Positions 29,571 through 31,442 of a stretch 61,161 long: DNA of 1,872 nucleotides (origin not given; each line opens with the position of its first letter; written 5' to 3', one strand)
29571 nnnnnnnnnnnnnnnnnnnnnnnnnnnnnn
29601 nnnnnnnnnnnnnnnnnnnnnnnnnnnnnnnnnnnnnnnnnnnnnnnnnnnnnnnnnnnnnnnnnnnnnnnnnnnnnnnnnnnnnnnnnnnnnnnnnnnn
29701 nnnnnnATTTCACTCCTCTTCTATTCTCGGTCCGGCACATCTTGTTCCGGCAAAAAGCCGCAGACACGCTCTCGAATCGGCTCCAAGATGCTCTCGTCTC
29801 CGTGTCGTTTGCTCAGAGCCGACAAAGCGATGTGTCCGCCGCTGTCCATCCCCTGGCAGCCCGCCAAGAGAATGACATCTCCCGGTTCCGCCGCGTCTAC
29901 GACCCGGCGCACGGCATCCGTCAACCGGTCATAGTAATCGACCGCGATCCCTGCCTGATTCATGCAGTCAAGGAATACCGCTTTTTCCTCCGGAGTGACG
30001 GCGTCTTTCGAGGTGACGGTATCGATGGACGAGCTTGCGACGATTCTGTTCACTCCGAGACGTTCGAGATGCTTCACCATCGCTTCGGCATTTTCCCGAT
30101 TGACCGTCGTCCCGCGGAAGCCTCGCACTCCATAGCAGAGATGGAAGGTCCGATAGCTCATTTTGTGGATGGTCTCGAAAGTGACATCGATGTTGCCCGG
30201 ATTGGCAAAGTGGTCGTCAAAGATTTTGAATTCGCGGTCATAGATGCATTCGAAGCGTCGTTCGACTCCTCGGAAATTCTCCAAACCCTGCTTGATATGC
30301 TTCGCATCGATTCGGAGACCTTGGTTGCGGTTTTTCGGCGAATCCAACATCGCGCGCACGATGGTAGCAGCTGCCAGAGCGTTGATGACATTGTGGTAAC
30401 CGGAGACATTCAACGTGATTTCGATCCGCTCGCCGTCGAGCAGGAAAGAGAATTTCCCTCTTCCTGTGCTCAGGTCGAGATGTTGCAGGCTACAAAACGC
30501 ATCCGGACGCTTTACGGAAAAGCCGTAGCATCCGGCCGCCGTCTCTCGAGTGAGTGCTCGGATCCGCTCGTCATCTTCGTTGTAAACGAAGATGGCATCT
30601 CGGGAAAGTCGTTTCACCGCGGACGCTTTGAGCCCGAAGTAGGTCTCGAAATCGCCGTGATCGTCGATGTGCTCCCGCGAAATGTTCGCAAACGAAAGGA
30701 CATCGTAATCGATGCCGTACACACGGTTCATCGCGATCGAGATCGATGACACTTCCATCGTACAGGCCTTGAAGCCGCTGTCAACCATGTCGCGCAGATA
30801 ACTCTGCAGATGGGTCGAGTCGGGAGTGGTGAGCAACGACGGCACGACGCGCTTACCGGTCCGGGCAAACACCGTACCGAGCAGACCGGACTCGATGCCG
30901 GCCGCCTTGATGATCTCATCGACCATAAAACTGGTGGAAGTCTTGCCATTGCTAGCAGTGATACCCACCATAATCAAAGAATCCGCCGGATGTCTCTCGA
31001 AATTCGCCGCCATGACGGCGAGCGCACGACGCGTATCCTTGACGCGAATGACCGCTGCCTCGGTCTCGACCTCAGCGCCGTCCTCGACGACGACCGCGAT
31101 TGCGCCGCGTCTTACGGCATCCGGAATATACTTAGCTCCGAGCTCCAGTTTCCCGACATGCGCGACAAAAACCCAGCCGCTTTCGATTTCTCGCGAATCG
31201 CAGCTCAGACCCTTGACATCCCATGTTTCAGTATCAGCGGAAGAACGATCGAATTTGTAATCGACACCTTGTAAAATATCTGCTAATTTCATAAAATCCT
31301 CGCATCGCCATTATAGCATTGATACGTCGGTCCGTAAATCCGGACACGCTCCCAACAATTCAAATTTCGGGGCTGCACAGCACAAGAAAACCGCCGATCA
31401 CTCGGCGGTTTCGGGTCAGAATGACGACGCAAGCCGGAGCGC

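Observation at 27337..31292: Divergent MurE paralogue + large GNAT + membrane-anchored C39-like protein: candidate unrecognised peptide-ligation / cell-envelope modification module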

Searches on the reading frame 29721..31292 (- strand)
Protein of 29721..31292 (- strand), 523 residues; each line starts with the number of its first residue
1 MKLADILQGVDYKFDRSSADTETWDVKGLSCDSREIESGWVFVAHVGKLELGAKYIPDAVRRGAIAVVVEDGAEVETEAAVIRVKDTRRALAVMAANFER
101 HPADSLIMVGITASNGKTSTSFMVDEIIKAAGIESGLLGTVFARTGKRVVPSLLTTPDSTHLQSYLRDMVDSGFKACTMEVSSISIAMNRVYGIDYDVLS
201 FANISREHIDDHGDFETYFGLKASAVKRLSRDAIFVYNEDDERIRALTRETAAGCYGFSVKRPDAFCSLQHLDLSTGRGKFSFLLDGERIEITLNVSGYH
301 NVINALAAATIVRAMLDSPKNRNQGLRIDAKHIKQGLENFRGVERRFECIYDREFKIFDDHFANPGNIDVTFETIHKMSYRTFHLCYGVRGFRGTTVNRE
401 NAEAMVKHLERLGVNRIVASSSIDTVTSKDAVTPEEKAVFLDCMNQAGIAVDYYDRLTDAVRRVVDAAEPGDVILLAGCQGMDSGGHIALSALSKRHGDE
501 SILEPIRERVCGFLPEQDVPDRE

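Call 3: search_protein_families(library=pfam, proteins=[window:29721-31292:-], max_evalue=0.1)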
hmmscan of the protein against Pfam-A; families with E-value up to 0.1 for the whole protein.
window:29721-31292:- (523 aa): 4 families
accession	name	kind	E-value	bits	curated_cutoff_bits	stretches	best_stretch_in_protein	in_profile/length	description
PF08245.18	Mur_ligase_M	-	2.6e-37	129.2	24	1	111-311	1-199/200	Mur ligase middle domain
PF02875.26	Mur_ligase_C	-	2.5e-10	41.7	28.4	1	345-478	1-125/127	Mur ligase, glutamate ligase domain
PF01225.30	Mur_ligase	-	6.4e-07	30.1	21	1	26-98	2-94/95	Mur ligase family, catalytic domain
PF07755.17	DUF1611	-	0.0096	15.8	25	1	95-140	4-49/201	Domain of unknown function (DUF1611_C) P-loop domain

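Call 4: search_protein_families(library=ncbifam, proteins=[window:29721-31292:-], max_evalue=0.1)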
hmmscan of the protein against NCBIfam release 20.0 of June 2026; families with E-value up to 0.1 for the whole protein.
window:29721-31292:- (523 aa): 29 families (the best 25 are shown)
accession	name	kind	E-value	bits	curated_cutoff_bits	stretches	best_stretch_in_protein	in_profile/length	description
NF001126.0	PRK00139.1-4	equivalog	1.3e-78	264.7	373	1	1-478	1-456/486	UDP-N-acetylmuramoyl-L-alanyl-D-glutamate--2,6-diaminopimelate ligase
TIGR01085.1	murE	subfamily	1.3e-66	225.4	257.3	1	25-478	3-445/472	UDP-N-acetylmuramyl-tripeptide synthetase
NF008896.0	PRK11929.1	equivalog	1.3e-66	225.1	1023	1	23-478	26-472/965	bifunctional UDP-N-acetylmuramoyl-L-alanyl-D-glutamate--2,6-diaminopimelate ligase MurE/UDP-N-acetylmuramoyl-tripeptide--D-alanyl-D-alanine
NF001124.0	PRK00139.1-2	equivalog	9.5e-65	219.2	476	1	14-478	17-466/500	UDP-N-acetylmuramoyl-L-alanyl-D-glutamate--2,6-diaminopimelate ligase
NF010628.0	PRK14022.1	equivalog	1.3e-49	169.3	536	1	21-478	30-454/483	UDP-N-acetylmuramoyl-L-alanyl-D-glutamate--L-lysine ligase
NF053648.1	pMurE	equivalog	2.3e-45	155.2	600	1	90-486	84-458/464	pseudomurein biosynthesis peptide ligase pMurE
NF001123.0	PRK00139.1-1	equivalog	9.1e-44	149.9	586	1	22-478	16-463/493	UDP-N-acetylmuramoyl-L-alanyl-D-glutamate--2,6-diaminopimelate ligase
NF001129.0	PRK00139.2-3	equivalog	5e-39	134.1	762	1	3-316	18-336/517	UDP-N-acetylmuramoyl-L-alanyl-D-glutamate--2,6-diaminopimelate ligase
NF001130.0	PRK00139.2-4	equivalog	1.1e-35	123.4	715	1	19-223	24-232/516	UDP-N-acetylmuramoyl-L-alanyl-D-glutamate--2,6-diaminopimelate ligase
TIGR01143.1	murF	subfamily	1.5e-35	122.9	288.6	2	32-131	2-99/418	UDP-N-acetylmuramoyl-tripeptide--D-alanyl-D-alanine ligase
TIGR01082.1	murC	equivalog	1.1e-25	90.7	335.1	1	201-478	173-437/449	UDP-N-acetylmuramate--L-alanine ligase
NF001127.0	PRK00139.2-1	equivalog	1.9e-24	86.2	997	1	20-226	25-235/520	UDP-N-acetylmuramoyl-L-alanyl-D-glutamate--2,6-diaminopimelate ligase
NF001131.0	PRK00139.2-5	equivalog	3.2e-24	85.6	1000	1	27-327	37-326/483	UDP-N-acetylmuramoyl-L-alanyl-D-glutamate--2,6-diaminopimelate ligase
TIGR01087.1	murD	equivalog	5.2e-22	78.5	211.95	2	175-352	153-313/441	UDP-N-acetylmuramoyl-L-alanine--D-glutamate ligase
NF053645.1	pMurC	equivalog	2.6e-20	72.6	560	2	273-410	292-419/492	pseudomurein biosynthesis peptide ligase pMurC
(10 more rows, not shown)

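Call 5: find_homologous_proteins(query=window:29721-31292:-, max_evalue=1e-10)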
Query window:29721-31292:- (523 aa): 790 proteins with E <= 1e-10 among 8000 candidates; the best 120 are listed.
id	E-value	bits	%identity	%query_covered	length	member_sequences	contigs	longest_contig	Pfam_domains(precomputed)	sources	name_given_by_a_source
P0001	0.0e+0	1173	100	100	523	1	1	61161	PF02875.27,PF08245.19,PF01225.31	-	-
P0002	1.3e-196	672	61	98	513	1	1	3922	PF02875.27,PF08245.19,PF01225.31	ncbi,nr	ncbi:MAG: Mur ligase family protein [Bacillota bacterium]|nr:Mur ligase family protein [Bacillota ba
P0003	6.1e-196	670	61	98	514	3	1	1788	PF02875.27,PF08245.19,PF01225.31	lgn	-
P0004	1.2e-189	649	60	98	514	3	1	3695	PF02875.27,PF08245.19,PF01225.31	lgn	-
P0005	1.2e-187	643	60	99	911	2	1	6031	PF02875.27,PF08245.19,PF01225.31,PF13527.14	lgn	-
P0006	3.7e-186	638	60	98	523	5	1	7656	PF02875.27,PF08245.19,PF01225.31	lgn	-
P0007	2.2e-184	632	58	99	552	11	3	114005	PF02875.27,PF08245.19,PF01225.31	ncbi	-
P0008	4.1e-183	628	58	99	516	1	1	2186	PF02875.27,PF08245.19,PF01225.31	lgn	-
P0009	2.2e-181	622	55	100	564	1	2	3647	PF02875.27,PF08245.19,PF01225.31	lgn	-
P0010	6.2e-168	578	52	98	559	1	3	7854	PF02875.27,PF08245.19,PF01225.31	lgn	-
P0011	3.8e-164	565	50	98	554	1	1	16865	PF08245.19,PF01225.31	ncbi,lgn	-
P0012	2.4e-160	553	53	95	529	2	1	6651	PF02875.27,PF08245.19,PF01225.31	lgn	-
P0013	5.5e-158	545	52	98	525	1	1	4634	PF02875.27,PF08245.19,PF01225.31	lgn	-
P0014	3.8e-122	427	44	95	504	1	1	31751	PF02875.27,PF08245.19,PF01225.31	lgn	-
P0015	1.4e-120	422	43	98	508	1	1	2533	PF02875.27,PF08245.19,PF01225.31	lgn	-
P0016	5.0e-120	420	44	98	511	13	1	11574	PF02875.27,PF08245.19,PF01225.31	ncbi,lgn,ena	-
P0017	4.9e-119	416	43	98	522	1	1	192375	PF02875.27,PF08245.19,PF01225.31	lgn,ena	-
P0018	4.4e-118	413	43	99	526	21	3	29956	PF02875.27,PF08245.19,PF01225.31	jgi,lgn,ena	-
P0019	7.8e-118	413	42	98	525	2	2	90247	PF02875.27,PF08245.19,PF01225.31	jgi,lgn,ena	-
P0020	1.3e-117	412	41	99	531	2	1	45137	PF02875.27,PF08245.19,PF01225.31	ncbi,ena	-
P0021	1.4e-117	412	43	94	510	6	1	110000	PF02875.27,PF08245.19,PF01225.31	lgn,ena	-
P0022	2.3e-117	411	43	98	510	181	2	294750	PF02875.27,PF08245.19,PF01225.31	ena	-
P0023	6.9e-117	409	43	94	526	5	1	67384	PF02875.27,PF08245.19,PF01225.31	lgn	-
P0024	8.8e-117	409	43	97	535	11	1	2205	PF02875.27,PF08245.19,PF01225.31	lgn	-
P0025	1.2e-116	409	43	95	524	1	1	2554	PF02875.27,PF08245.19,PF01225.31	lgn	-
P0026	2.0e-116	408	42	98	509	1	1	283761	PF02875.27,PF08245.19,PF01225.31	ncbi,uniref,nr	ncbi:UDP-N-acetylmuramyl-tripeptide synthetase [Acidaminobacter sp. JC074]|uniref:Mur ligase family 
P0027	2.4e-116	408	43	98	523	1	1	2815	PF02875.27,PF08245.19,PF01225.31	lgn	-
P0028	4.4e-116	407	42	98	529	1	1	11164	PF02875.27,PF08245.19,PF01225.31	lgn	-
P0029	6.3e-116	406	42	98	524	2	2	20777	PF02875.27,PF08245.19,PF01225.31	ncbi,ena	-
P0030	7.4e-116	406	43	95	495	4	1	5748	PF02875.27,PF08245.19,PF01225.31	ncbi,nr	ncbi:MAG: UDP-N-acetylmuramoyl-L-alanyl-D-glutamate--2,6-diaminopimelate ligase [Lysinibacillus sp.]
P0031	8.1e-116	406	43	94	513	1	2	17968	PF02875.27,PF08245.19,PF01225.31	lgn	-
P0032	9.8e-116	406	42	98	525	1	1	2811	PF02875.27,PF08245.19,PF01225.31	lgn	-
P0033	1.0e-115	406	41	98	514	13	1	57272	PF02875.27,PF08245.19,PF01225.31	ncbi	-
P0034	1.4e-115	405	42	99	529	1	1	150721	PF02875.27,PF08245.19,PF01225.31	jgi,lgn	-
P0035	1.8e-115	405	41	98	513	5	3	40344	PF02875.27,PF08245.19,PF01225.31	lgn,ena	-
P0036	1.8e-115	405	42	95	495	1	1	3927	PF02875.27,PF08245.19,PF01225.31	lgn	-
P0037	2.1e-115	404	41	98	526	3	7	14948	PF02875.27,PF08245.19,PF01225.31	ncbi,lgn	-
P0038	3.5e-115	404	43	95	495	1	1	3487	PF02875.27,PF08245.19,PF01225.31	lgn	-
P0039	3.8e-115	404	42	98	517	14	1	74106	PF02875.27,PF08245.19,PF01225.31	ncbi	-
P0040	4.6e-115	403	43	94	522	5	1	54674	PF02875.27,PF08245.19,PF01225.31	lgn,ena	-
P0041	4.9e-115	403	43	95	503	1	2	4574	PF02875.27,PF08245.19,PF01225.31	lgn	-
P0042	5.4e-115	403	44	96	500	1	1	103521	PF02875.27,PF08245.19,PF01225.31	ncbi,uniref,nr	ncbi:UDP-N-acetylmuramyl-tripeptide synthetase [Cohnella sp. CFH 77786]|uniref:Mur ligase family pro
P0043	6.0e-115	403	42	98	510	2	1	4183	PF02875.27,PF08245.19,PF01225.31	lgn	-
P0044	6.3e-115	403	43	98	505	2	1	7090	PF02875.27,PF08245.19,PF01225.31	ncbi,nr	ncbi:MAG: UDP-N-acetylmuramyl-tripeptide synthetase [Filifactor alocis]|nr:UDP-N-acetylmuramyl-tripe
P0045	9.1e-115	402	43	93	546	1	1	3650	PF02875.27,PF08245.19,PF01225.31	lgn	-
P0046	1.1e-114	402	43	94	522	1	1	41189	PF02875.27,PF08245.19,PF01225.31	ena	-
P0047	1.3e-114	402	43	99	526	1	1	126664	PF02875.27,PF08245.19,PF01225.31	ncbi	ncbi:UDP-N-acetylmuramyl-tripeptide synthetase [Fredinandcohnia humi]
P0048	1.4e-114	402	43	98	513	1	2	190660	PF02875.27,PF08245.19,PF01225.31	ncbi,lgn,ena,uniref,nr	ncbi:Mur ligase family protein [Isachenkonia alkalipeptolytica]|uniref:UDP-N-acetylmuramyl-tripeptid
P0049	1.5e-114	402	42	95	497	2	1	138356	PF02875.27,PF08245.19,PF01225.31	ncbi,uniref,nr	ncbi:Mur ligase family protein [Paucisalibacillus sp. EB02]|uniref:Mur ligase family protein n=1 Tax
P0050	1.8e-114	401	42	99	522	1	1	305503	PF02875.27,PF08245.19,PF01225.31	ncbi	-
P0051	2.3e-114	401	43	94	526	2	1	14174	PF02875.27,PF08245.19,PF01225.31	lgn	-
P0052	2.7e-114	401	40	99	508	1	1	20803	PF02875.27,PF08245.19,PF01225.31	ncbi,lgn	-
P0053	3.5e-114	400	41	98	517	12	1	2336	PF02875.27,PF08245.19,PF01225.31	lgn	-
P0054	4.4e-114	400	43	94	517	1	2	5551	PF02875.27,PF08245.19,PF01225.31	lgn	-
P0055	5.0e-114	400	42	99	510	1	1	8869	PF02875.27,PF08245.19,PF01225.31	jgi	jgi:UDP-N-acetylmuramoyl-L-alanyl-D-glutamate--2,6-diaminopimelate ligase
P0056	6.4e-114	400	43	94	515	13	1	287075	PF02875.27,PF08245.19,PF01225.31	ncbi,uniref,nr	ncbi:Mur ligase family protein [Halobacillus trueperi]|uniref:UDP-N-acetylmuramoyl-L-alanyl-D-glutam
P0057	6.4e-114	400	41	94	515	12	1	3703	PF02875.27,PF08245.19,PF01225.31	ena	-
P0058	7.1e-114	399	43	98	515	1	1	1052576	PF02875.27,PF08245.19,PF01225.31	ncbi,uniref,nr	ncbi:Mur ligase family protein [Halobacillus litoralis]|uniref:Mur ligase family protein n=1 Tax=Hal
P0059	7.8e-114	399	41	97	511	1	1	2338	PF02875.27,PF08245.19,PF01225.31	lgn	-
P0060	8.7e-114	399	40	98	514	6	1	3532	PF02875.27,PF08245.19,PF01225.31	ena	-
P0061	8.7e-114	399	41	98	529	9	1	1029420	PF02875.27,PF08245.19,PF01225.31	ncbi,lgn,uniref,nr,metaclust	ncbi:Mur ligase family protein [Neobacillus massiliamazoniensis]|uniref:UDP-N-acetylmuramoylalanyl-D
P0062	1.0e-113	399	42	96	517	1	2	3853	PF02875.27,PF08245.19,PF01225.31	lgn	-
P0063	1.1e-113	399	42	98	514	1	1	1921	PF02875.27,PF08245.19,PF01225.31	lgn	-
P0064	1.6e-113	398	44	94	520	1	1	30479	PF02875.27,PF08245.19,PF01225.31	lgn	-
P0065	1.7e-113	398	39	98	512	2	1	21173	PF02875.27,PF08245.19,PF01225.31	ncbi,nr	ncbi:MAG: UDP-N-acetylmuramyl-tripeptide synthetase [Tissierellia bacterium]|nr:UDP-N-acetylmuramyl-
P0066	1.7e-113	398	41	98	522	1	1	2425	PF02875.27,PF08245.19,PF01225.31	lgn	-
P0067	1.7e-113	398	43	94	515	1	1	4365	PF02875.27,PF08245.19,PF01225.31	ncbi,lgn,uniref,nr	ncbi:Mur ligase family protein [Halobacillus sp. BBL2006]|uniref:Mur ligase family protein n=1 Tax=H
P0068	1.7e-113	398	43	93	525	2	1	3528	PF02875.27,PF08245.19,PF01225.31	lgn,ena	-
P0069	1.9e-113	398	43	94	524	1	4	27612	PF02875.27,PF08245.19,PF01225.31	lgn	-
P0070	2.3e-113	398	42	99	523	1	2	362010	PF02875.27,PF08245.19,PF01225.31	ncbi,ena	-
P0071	2.6e-113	398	42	98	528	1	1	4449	PF02875.27,PF08245.19,PF01225.31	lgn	-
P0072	2.8e-113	398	41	98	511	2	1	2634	PF02875.27,PF08245.19,PF01225.31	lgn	-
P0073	2.9e-113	397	41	99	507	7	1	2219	PF02875.27,PF08245.19,PF01225.31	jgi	-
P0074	2.9e-113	397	43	94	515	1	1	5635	PF02875.27,PF08245.19,PF01225.31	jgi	jgi:UDP-N-acetylmuramoyl-L-alanyl-D-glutamate--2,6-diaminopimelate ligase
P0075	3.3e-113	397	40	99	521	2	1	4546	PF02875.27,PF08245.19,PF01225.31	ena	-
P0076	3.6e-113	397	41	98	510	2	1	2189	PF02875.27,PF08245.19,PF01225.31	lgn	-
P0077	3.7e-113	397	42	98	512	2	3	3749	PF02875.27,PF08245.19,PF01225.31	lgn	-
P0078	4.1e-113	397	41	99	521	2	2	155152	PF02875.27,PF08245.19,PF01225.31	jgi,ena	-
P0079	4.1e-113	397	42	92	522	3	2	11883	PF02875.27,PF08245.19,PF01225.31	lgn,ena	-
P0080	4.7e-113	397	41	94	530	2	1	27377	PF02875.27,PF08245.19,PF01225.31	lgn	-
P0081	7.0e-113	396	41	98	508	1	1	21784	PF02875.27,PF08245.19,PF01225.31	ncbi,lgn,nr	ncbi:MAG: UDP-N-acetylmuramyl-tripeptide synthetase [Clostridia bacterium]|nr:UDP-N-acetylmuramyl-tr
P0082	7.4e-113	396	42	98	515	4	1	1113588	PF02875.27,PF08245.19,PF01225.31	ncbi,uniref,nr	ncbi:Mur ligase family protein [Halobacillus salinus]|uniref:Mur ligase family protein n=1 Tax=Halob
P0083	7.5e-113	396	43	90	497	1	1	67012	PF02875.27,PF08245.19,PF01225.31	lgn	-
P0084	8.0e-113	396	41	98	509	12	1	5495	PF02875.27,PF08245.19,PF01225.31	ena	-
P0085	8.8e-113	396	41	99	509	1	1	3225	PF02875.27,PF08245.19,PF01225.31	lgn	-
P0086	9.3e-113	396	42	98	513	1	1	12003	PF02875.27,PF08245.19,PF01225.31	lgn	-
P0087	1.0e-112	396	41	95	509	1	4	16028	PF02875.27,PF08245.19,PF01225.31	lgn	-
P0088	1.1e-112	396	42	99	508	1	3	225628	PF02875.27,PF08245.19,PF01225.31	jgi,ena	-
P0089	1.3e-112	395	42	94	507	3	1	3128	PF02875.27,PF08245.19,PF01225.31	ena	-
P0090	1.3e-112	395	42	97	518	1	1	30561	PF02875.27,PF08245.19,PF01225.31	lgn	-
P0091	1.5e-112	395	42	95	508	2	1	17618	PF02875.27,PF08245.19,PF01225.31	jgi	jgi:UDP-N-acetylmuramoyl-L-alanyl-D-glutamate--2,6-diaminopimelate ligase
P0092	1.5e-112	395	41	99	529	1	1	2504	PF02875.27,PF08245.19,PF01225.31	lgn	-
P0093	1.6e-112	395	42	98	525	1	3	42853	PF02875.27,PF08245.19,PF01225.31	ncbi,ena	-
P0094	1.8e-112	395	44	94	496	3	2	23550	PF02875.27,PF08245.19,PF01225.31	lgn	-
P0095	1.8e-112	395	41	97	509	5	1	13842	PF02875.27,PF08245.19,PF01225.31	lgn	-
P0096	1.9e-112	395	42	99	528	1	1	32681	PF02875.27,PF08245.19,PF01225.31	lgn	-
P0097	1.9e-112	395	41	98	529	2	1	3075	PF02875.27,PF08245.19,PF01225.31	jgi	jgi:UDP-N-acetylmuramoyl-L-alanyl-D-glutamate--2,6-diaminopimelate ligase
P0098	2.0e-112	395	42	98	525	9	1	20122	PF02875.27,PF08245.19,PF01225.31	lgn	-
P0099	2.3e-112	394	43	93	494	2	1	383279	PF02875.27,PF08245.19,PF01225.31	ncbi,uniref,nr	ncbi:UDP-N-acetylmuramyl peptide synthase [Virgibacillus indicus]|uniref:UDP-N-acetylmuramyl peptide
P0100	3.9e-112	394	41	94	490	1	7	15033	PF02875.27,PF08245.19,PF01225.31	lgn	-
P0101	4.2e-112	394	42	95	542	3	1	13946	PF02875.27,PF08245.19,PF01225.31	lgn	-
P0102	5.1e-112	393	41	96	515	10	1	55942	PF02875.27,PF08245.19,PF01225.31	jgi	-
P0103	5.2e-112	393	43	98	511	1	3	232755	PF02875.27,PF08245.19,PF01225.31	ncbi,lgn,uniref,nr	ncbi:Mur ligase family protein [Anaerosphaera multitolerans]|uniref:UDP-N-acetylmuramoylalanyl-D-glu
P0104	5.8e-112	393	41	98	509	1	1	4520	PF02875.27,PF08245.19,PF01225.31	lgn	-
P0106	6.7e-112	393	43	95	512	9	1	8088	PF02875.27,PF08245.19,PF01225.31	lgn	-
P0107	8.8e-112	393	42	99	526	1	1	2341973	PF02875.27,PF08245.19,PF01225.31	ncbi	ncbi:Mur ligase family protein [Ferdinandcohnia sp. Marseille-Q9671]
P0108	9.0e-112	393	41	98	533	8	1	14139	PF02875.27,PF08245.19,PF01225.31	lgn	-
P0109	1.0e-111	392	43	98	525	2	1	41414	PF02875.27,PF08245.19,PF01225.31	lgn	-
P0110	1.1e-111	392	42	94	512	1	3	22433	PF02875.27,PF08245.19,PF01225.31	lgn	-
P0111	1.1e-111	392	42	95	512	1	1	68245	PF02875.27,PF08245.19,PF01225.31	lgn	-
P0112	1.2e-111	392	40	98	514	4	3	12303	PF02875.27,PF08245.19,PF01225.31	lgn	-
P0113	1.2e-111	392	41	98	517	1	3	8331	PF02875.27,PF08245.19,PF01225.31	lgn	-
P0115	1.4e-111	392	42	98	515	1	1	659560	PF02875.27,PF08245.19,PF01225.31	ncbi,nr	ncbi:UDP-N-acetylmuramoyl-L-alanyl-D-glutamate--2,6-diaminopimelate ligase [Halobacillus fulvus]|nr:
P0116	1.7e-111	392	42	98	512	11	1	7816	PF02875.27,PF08245.19,PF01225.31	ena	-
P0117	1.8e-111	392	40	98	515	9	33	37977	PF02875.27,PF08245.19,PF01225.31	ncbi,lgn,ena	-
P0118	1.9e-111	391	40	98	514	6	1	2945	PF02875.27,PF08245.19,PF01225.31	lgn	-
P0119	2.0e-111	391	41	98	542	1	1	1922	PF02875.27,PF08245.19,PF01225.31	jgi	jgi:UDP-N-acetylmuramoyl-L-alanyl-D-glutamate--2,6-diaminopimelate ligase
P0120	2.4e-111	391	41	94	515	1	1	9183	PF02875.27,PF08245.19,PF01225.31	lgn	-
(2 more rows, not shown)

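Call 8: find_encoding_contigs(protein=P0007, flank=6000, max_places=3)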
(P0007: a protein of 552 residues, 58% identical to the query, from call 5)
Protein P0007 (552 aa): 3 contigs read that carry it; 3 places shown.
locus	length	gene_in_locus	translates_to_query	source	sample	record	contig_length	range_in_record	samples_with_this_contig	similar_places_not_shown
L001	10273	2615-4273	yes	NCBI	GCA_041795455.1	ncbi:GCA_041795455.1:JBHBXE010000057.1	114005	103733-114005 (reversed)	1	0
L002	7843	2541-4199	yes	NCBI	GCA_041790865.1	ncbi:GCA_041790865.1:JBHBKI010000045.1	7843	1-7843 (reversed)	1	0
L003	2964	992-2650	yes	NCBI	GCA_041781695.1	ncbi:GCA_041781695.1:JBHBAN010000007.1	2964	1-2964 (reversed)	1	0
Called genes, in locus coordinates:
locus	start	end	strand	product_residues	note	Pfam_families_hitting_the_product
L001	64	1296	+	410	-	PF00395:SLH (weak)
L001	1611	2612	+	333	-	PF00724:Oxidored_FMN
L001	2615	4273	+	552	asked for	PF01225:Mur_ligase, PF08245:Mur_ligase_M, PF02875:Mur_ligase_C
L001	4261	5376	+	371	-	PF13527:Acetyltransf_9, PF00583:Acetyltransf_1 (weak), PF13508:Acetyltransf_7 (faint), PF13673:Acetyltransf_10 (faint)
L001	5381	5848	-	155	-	-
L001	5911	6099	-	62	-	PF07508:Recombinase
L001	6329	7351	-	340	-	PF17761:DUF1016_N, PF06250:YhcG_C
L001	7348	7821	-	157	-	PF12844:HTH_19, PF13560:HTH_31, PF01381:HTH_3, PF22495:HTH_92 (weak)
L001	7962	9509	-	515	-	PF00239:Resolvase, PF07508:Recombinase, PF13408:Zn_ribbon_recom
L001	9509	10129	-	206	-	-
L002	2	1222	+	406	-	?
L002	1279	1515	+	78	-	-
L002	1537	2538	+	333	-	PF00724:Oxidored_FMN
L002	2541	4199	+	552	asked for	PF01225:Mur_ligase, PF08245:Mur_ligase_M, PF02875:Mur_ligase_C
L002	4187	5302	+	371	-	PF13527:Acetyltransf_9, PF00583:Acetyltransf_1 (weak), PF13508:Acetyltransf_7 (faint), PF13673:Acetyltransf_10 (faint)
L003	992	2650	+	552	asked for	PF01225:Mur_ligase, PF08245:Mur_ligase_M, PF02875:Mur_ligase_C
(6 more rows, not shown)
